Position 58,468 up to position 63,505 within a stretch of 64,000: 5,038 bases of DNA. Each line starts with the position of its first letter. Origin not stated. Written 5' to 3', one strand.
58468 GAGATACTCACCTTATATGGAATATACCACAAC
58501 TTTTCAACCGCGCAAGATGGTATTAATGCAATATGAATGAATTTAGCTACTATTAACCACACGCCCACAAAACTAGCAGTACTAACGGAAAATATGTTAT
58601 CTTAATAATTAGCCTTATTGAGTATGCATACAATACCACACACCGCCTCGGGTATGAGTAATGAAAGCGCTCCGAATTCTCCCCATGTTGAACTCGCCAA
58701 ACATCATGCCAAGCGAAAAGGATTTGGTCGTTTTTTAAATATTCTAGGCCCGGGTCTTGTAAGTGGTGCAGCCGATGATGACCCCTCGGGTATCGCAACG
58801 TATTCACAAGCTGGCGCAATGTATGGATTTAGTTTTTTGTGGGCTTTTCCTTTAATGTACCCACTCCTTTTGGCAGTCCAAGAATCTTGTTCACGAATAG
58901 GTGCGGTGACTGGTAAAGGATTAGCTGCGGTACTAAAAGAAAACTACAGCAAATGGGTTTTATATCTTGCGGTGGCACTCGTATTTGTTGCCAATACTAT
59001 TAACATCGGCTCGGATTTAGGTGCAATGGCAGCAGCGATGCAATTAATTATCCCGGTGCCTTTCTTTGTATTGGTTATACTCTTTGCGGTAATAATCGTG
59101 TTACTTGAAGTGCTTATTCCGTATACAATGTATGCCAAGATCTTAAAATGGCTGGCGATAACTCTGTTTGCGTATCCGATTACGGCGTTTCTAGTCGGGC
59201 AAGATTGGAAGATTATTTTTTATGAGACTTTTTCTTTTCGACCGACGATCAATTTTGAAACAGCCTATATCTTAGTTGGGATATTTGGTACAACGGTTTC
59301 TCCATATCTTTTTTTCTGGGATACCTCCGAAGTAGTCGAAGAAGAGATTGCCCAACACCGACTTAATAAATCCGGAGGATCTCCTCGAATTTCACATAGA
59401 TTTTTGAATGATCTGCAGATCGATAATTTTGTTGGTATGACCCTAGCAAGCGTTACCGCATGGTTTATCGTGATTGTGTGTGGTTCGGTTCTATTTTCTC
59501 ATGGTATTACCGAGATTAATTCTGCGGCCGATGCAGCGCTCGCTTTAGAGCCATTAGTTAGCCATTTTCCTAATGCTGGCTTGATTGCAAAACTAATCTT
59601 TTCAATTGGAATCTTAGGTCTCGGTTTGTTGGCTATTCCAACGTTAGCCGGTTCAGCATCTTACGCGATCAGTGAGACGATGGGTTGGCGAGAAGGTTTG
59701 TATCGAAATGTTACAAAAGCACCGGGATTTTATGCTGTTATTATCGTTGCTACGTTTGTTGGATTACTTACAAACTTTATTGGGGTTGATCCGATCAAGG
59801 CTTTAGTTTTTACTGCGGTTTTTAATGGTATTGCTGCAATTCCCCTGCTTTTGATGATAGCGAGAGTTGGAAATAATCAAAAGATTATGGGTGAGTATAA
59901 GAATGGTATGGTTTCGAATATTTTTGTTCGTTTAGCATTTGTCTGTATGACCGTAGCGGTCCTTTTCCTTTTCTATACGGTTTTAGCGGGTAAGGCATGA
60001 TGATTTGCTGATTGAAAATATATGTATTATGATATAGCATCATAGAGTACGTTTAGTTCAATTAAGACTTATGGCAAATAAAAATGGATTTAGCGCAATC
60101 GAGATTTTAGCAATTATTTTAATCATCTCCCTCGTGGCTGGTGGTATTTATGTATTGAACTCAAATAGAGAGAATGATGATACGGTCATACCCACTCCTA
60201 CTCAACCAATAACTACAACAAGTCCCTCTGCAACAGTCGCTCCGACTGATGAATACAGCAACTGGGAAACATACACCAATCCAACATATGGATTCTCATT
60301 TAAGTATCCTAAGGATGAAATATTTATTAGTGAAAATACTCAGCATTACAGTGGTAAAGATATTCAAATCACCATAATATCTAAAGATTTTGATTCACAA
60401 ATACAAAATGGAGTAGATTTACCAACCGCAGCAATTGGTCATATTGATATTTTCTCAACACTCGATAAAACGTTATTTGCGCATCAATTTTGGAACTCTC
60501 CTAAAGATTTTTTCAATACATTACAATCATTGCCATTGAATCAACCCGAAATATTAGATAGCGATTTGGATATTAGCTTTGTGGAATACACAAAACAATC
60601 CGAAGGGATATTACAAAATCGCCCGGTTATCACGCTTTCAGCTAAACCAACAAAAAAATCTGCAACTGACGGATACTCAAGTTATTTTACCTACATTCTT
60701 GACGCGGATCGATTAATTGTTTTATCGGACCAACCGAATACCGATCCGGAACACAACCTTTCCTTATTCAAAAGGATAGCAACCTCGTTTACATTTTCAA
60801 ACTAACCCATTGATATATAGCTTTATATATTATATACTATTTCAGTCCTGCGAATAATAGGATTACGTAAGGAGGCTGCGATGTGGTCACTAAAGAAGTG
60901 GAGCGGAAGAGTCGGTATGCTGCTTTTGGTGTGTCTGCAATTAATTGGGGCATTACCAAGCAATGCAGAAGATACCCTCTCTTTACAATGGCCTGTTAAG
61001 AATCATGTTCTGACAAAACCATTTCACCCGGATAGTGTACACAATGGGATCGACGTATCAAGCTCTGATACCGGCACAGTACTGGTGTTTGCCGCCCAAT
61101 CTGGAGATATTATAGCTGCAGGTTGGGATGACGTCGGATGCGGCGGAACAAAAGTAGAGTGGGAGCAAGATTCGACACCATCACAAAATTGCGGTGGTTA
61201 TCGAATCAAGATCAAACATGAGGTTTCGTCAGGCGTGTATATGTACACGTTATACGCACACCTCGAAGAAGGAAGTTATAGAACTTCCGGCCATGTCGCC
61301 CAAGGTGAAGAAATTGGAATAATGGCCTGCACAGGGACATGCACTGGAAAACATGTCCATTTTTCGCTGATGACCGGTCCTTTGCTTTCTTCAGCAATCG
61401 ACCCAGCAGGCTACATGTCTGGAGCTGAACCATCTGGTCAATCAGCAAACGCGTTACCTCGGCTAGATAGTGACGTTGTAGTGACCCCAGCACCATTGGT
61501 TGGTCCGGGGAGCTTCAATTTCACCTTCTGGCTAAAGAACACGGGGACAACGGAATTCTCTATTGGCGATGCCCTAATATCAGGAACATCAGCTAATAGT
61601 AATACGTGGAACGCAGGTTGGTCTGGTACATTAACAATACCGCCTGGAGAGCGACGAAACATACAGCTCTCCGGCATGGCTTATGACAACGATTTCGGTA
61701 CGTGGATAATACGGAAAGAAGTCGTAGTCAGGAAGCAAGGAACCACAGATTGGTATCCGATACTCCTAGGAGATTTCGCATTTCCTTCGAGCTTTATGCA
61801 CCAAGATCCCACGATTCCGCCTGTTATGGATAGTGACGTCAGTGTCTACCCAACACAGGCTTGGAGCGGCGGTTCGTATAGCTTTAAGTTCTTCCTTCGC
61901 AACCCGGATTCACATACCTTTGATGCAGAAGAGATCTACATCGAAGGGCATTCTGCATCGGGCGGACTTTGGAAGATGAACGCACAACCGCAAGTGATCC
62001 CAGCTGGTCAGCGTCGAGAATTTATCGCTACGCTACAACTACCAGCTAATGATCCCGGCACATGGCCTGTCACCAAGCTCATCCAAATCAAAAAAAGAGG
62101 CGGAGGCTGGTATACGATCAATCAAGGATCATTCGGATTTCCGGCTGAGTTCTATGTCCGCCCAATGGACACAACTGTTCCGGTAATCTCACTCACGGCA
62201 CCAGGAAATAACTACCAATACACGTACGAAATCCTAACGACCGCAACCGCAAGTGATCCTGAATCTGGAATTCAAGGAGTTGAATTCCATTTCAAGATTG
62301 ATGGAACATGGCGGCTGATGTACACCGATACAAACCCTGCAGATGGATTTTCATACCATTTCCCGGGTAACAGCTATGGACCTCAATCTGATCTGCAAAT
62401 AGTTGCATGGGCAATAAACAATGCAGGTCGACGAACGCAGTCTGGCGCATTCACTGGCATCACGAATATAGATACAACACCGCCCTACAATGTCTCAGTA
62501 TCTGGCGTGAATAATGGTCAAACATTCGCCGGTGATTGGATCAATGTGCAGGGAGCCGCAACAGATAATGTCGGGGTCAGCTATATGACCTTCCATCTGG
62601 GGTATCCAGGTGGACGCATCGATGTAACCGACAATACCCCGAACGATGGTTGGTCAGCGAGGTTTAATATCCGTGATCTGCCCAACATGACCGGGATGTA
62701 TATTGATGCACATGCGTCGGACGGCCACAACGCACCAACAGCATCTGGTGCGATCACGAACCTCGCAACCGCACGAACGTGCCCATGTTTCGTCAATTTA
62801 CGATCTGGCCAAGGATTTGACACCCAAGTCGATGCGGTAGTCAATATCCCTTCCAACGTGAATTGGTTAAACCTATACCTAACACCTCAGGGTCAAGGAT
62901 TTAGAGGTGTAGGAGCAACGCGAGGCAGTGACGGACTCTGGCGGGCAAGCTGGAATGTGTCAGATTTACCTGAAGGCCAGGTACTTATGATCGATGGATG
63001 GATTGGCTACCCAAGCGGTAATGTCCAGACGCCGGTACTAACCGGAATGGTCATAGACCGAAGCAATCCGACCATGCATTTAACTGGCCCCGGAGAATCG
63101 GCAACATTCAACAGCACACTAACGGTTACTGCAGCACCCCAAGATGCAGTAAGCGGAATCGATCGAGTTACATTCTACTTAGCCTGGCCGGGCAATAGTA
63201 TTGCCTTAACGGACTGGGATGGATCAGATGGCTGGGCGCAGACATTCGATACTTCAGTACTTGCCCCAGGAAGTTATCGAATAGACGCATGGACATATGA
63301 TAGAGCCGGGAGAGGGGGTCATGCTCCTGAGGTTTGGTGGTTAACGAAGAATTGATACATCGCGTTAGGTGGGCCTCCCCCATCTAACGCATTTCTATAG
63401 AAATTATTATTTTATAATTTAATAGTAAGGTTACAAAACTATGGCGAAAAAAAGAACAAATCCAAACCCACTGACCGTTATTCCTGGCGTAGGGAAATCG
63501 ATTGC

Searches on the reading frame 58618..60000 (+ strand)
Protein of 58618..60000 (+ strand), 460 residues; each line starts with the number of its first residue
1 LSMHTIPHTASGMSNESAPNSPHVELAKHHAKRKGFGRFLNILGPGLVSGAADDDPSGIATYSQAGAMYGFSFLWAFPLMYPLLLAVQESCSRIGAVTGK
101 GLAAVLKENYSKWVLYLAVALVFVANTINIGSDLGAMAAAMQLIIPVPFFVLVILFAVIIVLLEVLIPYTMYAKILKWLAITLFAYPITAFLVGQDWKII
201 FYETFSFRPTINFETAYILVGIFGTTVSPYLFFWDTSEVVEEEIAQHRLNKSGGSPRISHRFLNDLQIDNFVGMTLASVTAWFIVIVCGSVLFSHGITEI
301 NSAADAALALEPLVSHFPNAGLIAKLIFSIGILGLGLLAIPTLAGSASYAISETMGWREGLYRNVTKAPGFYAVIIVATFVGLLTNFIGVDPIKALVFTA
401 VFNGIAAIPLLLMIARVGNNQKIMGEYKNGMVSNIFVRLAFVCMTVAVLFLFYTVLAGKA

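Call 84: search_protein_families(library=pfam, proteins=[window:58618-60000:+], max_evalue=0.001)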
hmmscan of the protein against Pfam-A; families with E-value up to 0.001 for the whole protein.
window:58618-60000:+ (460 aa): 1 family
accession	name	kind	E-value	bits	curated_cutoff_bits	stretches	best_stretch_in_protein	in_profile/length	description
PF01566.24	Nramp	-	1.9e-72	244.7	29.8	1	59-430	1-356/357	Natural resistance-associated macrophage protein-like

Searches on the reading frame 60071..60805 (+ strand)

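Call 84: search_protein_families(library=pfam, proteins=[window:60071-60805:+], max_evalue=0.001)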
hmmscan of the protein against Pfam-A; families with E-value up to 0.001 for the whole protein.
window:60071-60805:+ (244 aa): 2 families
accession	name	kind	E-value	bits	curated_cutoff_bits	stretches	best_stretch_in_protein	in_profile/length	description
PF07963.17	N_methyl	-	0.00083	19.3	21.2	0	1-27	1-27/27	Prokaryotic N-terminal methylation motif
PF18933.6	PsbP_2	-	0.00085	19.8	27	0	42-90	21-69/184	PsbP-like protein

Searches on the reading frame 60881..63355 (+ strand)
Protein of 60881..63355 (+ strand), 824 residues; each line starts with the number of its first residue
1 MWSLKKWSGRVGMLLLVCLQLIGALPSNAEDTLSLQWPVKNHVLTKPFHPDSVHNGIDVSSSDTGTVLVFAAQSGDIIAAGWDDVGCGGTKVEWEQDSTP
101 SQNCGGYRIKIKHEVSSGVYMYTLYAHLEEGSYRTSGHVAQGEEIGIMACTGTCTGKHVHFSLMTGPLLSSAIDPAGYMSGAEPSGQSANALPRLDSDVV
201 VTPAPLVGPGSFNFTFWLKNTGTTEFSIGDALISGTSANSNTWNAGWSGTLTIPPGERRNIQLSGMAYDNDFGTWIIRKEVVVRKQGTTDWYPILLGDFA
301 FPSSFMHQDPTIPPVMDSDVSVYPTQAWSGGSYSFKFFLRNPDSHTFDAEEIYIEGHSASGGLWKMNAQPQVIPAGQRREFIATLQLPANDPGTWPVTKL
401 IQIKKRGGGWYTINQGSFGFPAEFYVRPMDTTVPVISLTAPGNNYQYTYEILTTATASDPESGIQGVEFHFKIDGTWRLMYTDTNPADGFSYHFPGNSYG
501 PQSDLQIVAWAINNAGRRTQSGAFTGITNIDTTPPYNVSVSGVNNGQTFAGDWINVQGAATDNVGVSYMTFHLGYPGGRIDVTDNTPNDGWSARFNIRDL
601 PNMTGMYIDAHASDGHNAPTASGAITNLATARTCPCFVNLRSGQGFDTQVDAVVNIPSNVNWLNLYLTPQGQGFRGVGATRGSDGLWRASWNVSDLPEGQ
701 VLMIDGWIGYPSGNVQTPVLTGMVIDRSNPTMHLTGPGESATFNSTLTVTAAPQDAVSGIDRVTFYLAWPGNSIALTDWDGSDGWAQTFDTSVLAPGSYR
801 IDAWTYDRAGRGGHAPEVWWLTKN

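Call 84: search_protein_families(library=pfam, proteins=[window:60881-63355:+], max_evalue=0.001)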
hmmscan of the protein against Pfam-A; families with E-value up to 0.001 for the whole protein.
window:60881-63355:+ (824 aa): 2 families
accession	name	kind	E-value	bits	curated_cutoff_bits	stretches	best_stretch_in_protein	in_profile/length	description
PF17957.7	Big_7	-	1.3e-17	64.6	24.1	2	730-803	1-70/70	Bacterial Ig domain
PF01551.29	Peptidase_M23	-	2.5e-12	47.3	28.7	1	53-165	2-89/96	Peptidase family M23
